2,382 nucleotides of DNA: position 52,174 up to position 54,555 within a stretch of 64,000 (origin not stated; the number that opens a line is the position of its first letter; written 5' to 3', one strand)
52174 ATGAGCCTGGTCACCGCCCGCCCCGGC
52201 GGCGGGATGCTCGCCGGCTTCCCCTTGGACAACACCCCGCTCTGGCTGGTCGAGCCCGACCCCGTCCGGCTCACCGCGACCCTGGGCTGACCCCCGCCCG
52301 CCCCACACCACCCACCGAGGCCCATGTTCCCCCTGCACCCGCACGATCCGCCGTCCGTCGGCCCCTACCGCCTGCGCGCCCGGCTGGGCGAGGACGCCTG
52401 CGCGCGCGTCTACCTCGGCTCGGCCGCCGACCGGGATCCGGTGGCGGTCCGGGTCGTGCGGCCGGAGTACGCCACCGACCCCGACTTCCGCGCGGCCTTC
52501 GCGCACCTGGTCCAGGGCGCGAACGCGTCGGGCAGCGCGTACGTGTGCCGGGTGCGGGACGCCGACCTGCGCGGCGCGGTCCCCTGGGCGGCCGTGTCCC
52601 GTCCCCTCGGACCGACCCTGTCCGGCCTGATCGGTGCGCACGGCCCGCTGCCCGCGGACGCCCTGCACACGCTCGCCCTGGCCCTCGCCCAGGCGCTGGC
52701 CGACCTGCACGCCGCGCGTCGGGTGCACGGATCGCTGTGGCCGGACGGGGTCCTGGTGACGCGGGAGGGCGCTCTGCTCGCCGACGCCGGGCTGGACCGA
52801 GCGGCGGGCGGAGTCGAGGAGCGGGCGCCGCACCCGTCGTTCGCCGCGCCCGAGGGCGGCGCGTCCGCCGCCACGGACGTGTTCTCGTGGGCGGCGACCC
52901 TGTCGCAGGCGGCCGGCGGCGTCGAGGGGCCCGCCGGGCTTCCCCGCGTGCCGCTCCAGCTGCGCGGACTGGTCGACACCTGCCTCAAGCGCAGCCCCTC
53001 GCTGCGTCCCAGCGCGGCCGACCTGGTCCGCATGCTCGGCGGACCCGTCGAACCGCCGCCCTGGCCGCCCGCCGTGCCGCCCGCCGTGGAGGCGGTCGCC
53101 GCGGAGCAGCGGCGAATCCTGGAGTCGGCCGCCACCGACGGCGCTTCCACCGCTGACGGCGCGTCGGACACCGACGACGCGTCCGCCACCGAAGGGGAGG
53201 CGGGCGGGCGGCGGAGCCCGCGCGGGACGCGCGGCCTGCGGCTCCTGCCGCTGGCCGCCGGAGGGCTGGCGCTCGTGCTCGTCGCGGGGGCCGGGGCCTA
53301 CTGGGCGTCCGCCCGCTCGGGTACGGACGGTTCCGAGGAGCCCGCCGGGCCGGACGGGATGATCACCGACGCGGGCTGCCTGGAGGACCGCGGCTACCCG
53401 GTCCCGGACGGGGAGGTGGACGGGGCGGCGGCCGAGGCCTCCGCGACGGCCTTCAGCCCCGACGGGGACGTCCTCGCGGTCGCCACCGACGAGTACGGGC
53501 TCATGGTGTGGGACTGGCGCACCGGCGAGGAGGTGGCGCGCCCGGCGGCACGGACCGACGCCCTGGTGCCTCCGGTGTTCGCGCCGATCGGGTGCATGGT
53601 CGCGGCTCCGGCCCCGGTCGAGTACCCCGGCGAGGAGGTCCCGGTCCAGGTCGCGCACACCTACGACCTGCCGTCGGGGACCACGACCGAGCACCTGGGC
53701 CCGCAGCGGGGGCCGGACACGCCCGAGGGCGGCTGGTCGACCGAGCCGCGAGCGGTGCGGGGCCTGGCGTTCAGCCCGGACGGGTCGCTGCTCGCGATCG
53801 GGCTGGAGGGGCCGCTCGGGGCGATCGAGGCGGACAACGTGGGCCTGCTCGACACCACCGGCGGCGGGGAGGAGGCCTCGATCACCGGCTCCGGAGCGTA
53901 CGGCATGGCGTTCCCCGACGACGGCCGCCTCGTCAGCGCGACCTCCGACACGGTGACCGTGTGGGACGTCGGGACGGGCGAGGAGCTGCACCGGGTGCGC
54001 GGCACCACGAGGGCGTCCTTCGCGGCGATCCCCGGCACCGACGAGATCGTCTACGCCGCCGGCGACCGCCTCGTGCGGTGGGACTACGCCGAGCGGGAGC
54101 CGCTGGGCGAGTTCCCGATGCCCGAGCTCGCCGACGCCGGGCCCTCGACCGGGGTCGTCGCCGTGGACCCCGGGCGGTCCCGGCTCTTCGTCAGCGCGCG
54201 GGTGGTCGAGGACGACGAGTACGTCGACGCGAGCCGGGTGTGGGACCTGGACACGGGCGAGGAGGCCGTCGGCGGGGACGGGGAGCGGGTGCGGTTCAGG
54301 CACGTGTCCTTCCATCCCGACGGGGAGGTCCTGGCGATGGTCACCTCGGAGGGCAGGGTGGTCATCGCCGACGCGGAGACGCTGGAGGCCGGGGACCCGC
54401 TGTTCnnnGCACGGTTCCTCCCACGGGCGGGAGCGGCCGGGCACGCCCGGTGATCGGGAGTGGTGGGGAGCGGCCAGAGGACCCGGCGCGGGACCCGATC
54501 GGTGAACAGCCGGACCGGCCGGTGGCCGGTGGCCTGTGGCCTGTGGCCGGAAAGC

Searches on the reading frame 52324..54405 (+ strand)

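Call 13: search_protein_families(library=pfam, proteins=[window:52324-54405:+], max_evalue=0.001)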
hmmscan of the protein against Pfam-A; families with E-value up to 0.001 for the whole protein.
window:52324-54405:+ (694 aa): 10 families
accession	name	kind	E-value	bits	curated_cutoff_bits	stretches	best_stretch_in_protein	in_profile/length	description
PF25174.1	Beta-prop_THOC3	-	2.4e-13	50.2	305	0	372-409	216-253/272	THOC3 beta-propeller domain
PF24814.1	WD40_Prp19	-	4.6e-12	46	320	0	638-686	116-166/281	Prp19 WD40 domain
PF12894.13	ANAPC4_WD40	-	9.9e-11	42.2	22.9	0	637-686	27-69/91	Anaphase-promoting complex subunit 4 WD40 domain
PF25173.1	Beta-prop_WDR3_1st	-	2.1e-09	37.8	154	0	475-587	29-141/184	WDR3 first beta-propeller domain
PF00400.38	WD40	-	2.7e-09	37.6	27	0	477-493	13-29/39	WD domain, G-beta repeat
PF23414.1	Beta-prop_EML_2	-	3.4e-09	36.9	90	0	638-688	23-72/266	Echinoderm microtubule-associated protein second beta-propeller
PF24817.1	WD40_WDHD1_1st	-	4.5e-06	26.5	109.9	0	371-406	224-259/291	WDHD1 first WD40 domain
PF25047.1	Beta-prop_TEP1_2nd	-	1.8e-05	24.5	89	0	366-401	87-122/255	TEP-1 second beta-propeller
PF24807.1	WD40_CDC20-Fz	-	4.5e-05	23.3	200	0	372-410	54-92/292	CDC20/Fizzy WD40 domain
PF25175.1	Beta-prop_WDR5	-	6.7e-05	22.7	250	0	476-670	11-194/296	WDR5 beta-propeller domain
